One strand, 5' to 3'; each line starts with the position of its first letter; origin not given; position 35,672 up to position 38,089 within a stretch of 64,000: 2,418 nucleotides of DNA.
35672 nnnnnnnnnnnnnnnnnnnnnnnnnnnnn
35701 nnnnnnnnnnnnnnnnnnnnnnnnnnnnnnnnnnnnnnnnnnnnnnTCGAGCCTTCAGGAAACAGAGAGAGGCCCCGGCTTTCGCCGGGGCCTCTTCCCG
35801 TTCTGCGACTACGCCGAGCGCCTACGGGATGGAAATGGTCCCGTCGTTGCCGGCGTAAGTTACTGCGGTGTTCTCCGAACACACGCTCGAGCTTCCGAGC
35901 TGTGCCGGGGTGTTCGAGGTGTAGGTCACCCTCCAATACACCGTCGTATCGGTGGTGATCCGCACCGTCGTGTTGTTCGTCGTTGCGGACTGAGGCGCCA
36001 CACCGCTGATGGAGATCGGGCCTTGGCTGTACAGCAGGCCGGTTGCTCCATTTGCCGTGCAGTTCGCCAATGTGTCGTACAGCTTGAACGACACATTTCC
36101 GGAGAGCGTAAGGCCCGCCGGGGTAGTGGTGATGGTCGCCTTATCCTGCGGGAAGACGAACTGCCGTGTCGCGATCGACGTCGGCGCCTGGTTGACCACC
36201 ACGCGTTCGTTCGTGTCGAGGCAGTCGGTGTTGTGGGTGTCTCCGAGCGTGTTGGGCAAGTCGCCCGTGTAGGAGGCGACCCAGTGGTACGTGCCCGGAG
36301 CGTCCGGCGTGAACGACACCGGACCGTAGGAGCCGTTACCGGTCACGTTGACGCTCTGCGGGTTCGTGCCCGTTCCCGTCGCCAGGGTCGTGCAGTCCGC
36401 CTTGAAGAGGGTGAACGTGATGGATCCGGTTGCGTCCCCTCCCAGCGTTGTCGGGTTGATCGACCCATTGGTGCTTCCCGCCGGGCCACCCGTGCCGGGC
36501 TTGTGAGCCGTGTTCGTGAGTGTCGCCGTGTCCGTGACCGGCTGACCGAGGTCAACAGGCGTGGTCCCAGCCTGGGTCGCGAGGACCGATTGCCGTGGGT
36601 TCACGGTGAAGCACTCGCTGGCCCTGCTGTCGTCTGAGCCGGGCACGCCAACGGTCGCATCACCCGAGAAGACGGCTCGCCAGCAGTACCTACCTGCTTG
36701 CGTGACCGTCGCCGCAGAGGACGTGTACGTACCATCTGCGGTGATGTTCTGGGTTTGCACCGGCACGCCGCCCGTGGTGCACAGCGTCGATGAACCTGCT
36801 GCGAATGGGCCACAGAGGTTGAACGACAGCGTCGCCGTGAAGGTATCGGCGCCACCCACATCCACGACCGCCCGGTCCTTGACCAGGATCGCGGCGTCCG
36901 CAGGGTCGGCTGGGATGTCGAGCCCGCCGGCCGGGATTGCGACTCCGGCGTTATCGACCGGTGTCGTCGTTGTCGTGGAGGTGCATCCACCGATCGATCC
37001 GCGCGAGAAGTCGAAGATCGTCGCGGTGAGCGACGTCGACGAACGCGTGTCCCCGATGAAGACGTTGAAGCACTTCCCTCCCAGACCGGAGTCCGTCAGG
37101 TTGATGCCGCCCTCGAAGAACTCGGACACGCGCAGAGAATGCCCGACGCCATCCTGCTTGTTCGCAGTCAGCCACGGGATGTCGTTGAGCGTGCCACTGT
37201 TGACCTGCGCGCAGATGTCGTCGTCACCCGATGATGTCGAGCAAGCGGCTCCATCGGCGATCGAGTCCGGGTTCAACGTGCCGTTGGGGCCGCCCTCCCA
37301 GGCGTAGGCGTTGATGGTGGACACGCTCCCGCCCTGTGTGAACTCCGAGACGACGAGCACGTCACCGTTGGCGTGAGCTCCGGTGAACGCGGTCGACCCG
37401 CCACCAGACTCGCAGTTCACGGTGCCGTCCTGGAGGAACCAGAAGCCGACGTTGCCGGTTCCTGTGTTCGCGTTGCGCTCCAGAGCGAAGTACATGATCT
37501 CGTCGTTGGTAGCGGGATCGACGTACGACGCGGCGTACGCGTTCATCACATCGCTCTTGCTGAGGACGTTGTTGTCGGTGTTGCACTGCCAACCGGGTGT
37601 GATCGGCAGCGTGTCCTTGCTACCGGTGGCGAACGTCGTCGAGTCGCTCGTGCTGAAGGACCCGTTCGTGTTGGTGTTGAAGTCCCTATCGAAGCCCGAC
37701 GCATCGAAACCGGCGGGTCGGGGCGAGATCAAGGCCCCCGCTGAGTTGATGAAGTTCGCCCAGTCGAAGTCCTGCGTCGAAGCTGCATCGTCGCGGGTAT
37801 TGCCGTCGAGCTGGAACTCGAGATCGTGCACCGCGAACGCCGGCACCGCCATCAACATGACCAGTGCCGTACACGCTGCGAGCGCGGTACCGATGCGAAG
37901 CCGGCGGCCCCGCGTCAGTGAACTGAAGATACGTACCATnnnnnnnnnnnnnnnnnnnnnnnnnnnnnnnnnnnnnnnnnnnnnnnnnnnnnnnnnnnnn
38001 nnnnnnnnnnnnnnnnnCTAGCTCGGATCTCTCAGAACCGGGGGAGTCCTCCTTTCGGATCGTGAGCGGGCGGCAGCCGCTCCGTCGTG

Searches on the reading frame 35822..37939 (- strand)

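Call 68: search_protein_families(library=pfam, proteins=[window:35822-37939:-], max_evalue=0.0001)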
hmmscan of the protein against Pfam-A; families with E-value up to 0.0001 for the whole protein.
window:35822-37939:- (705 aa): 0 families

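Call 75: search_protein_families(library=pfam, proteins=[window:35822-37939:-], max_evalue=1)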
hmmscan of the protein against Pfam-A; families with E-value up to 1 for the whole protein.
window:35822-37939:- (705 aa): 1 family
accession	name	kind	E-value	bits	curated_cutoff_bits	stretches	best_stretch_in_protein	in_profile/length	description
PF06366.19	FlhE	-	0.058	13.9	25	1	653-701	18-65/106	Flagellar protein FlhE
